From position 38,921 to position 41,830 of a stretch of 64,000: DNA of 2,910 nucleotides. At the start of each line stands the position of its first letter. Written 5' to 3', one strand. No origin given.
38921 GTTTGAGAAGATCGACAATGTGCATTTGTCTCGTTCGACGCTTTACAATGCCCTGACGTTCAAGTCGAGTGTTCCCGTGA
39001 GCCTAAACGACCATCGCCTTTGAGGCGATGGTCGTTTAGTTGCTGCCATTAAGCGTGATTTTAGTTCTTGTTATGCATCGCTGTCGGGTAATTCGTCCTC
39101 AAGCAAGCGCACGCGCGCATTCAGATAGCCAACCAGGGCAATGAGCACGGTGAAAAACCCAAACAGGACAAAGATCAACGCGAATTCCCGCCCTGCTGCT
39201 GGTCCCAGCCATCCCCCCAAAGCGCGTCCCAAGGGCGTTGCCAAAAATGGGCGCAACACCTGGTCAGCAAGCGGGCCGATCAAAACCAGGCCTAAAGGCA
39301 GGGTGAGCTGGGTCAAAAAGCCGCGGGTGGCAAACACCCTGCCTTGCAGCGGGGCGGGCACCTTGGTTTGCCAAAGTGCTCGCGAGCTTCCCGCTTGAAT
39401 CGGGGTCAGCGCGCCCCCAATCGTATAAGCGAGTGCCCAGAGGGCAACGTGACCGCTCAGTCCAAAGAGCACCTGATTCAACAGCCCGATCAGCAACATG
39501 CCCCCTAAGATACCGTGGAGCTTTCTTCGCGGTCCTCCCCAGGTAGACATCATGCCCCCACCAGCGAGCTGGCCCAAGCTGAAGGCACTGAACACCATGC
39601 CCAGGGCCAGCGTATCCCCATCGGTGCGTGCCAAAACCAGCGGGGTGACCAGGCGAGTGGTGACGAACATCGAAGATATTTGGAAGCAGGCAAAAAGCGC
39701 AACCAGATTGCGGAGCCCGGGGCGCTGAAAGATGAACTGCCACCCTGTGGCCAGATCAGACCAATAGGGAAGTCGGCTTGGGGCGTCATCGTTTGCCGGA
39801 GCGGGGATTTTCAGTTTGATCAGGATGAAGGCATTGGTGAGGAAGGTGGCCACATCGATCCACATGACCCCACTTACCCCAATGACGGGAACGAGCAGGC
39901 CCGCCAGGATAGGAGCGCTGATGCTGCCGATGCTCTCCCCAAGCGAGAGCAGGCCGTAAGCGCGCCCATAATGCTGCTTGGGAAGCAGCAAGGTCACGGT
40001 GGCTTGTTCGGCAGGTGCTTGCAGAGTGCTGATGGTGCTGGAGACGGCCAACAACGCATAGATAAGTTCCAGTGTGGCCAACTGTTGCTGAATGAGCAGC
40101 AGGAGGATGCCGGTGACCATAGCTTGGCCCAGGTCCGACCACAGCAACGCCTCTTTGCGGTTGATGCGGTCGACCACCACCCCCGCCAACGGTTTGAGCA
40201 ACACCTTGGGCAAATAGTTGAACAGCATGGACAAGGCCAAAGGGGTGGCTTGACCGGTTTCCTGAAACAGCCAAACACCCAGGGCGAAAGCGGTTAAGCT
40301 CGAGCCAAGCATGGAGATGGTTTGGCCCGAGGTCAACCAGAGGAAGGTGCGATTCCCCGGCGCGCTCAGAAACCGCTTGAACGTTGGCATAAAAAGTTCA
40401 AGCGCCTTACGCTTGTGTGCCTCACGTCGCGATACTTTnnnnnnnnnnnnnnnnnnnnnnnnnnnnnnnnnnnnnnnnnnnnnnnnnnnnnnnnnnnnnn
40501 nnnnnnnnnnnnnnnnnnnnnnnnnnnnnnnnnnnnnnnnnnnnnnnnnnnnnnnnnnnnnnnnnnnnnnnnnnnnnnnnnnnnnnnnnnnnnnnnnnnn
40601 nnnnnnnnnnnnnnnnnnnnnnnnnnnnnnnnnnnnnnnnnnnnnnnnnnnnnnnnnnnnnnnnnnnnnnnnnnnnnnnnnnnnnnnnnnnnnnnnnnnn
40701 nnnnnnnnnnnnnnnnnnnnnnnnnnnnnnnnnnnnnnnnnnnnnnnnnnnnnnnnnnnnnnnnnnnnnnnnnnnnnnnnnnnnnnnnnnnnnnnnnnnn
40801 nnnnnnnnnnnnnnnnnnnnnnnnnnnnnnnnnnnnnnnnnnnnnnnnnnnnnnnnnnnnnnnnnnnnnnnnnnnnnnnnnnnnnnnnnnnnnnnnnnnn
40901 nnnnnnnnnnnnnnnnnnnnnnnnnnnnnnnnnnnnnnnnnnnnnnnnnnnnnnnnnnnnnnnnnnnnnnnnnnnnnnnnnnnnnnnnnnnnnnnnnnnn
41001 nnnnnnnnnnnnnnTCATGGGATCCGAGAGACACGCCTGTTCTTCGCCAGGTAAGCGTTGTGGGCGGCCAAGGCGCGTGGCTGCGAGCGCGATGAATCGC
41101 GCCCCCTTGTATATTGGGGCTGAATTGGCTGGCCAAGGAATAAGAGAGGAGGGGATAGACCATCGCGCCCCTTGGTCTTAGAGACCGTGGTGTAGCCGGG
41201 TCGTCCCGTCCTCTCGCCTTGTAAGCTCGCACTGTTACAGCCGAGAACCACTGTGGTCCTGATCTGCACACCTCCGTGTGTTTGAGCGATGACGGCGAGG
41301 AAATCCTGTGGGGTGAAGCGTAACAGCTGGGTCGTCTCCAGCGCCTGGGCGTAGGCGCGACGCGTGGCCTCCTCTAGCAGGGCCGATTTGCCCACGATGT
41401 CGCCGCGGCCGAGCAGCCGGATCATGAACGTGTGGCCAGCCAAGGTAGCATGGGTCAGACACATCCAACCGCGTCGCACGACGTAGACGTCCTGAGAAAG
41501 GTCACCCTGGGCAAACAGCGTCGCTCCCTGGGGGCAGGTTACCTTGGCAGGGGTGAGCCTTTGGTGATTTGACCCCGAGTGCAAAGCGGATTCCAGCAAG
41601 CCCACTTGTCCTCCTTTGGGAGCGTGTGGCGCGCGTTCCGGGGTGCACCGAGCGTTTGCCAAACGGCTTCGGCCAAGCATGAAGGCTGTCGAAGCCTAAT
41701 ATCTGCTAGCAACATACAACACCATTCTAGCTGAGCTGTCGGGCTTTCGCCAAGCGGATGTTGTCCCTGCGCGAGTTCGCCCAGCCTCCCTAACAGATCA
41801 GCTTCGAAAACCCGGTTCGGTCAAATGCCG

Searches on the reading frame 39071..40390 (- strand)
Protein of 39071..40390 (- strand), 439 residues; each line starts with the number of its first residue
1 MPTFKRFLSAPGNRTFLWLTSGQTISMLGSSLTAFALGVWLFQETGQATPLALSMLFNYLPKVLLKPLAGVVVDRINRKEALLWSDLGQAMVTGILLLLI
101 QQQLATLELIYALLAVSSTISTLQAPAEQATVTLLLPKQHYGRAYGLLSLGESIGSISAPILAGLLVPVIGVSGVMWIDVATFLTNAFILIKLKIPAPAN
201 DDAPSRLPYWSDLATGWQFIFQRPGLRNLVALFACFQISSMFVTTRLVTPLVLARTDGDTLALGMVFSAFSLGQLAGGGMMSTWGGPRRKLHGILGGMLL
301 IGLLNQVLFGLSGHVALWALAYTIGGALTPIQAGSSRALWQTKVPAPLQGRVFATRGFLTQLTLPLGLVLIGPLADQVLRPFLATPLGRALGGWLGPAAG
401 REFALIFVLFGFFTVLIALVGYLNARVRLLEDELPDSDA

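Call 71: search_protein_families(library=pfam, proteins=[window:39071-40390:-], max_evalue=0.001)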
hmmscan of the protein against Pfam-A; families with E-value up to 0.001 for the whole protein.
window:39071-40390:- (439 aa): 2 families
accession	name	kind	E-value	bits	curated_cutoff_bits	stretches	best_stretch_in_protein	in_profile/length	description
PF07690.21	MFS_1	-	2.9e-29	102.5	33.4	1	21-363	3-342/347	Major Facilitator Superfamily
PF05977.19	MFS_3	-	1.2e-15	57.4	27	1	15-377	11-369/524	Transmembrane secretion effector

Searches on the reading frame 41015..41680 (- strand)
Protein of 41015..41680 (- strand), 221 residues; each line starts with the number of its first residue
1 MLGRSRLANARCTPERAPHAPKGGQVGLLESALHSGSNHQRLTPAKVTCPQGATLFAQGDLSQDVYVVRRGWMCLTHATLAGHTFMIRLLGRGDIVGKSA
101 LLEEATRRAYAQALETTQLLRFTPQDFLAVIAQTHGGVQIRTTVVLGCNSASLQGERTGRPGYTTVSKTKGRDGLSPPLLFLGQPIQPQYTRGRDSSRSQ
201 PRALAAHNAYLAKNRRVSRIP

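Call 71: search_protein_families(library=pfam, proteins=[window:41015-41680:-], max_evalue=0.001)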
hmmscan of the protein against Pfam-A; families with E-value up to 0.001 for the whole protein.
window:41015-41680:- (221 aa): 1 family
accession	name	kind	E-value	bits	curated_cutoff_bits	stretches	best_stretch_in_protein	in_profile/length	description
PF00027.35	cNMP_binding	-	2.5e-18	66.3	27.5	1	48-133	3-88/89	Cyclic nucleotide-binding domain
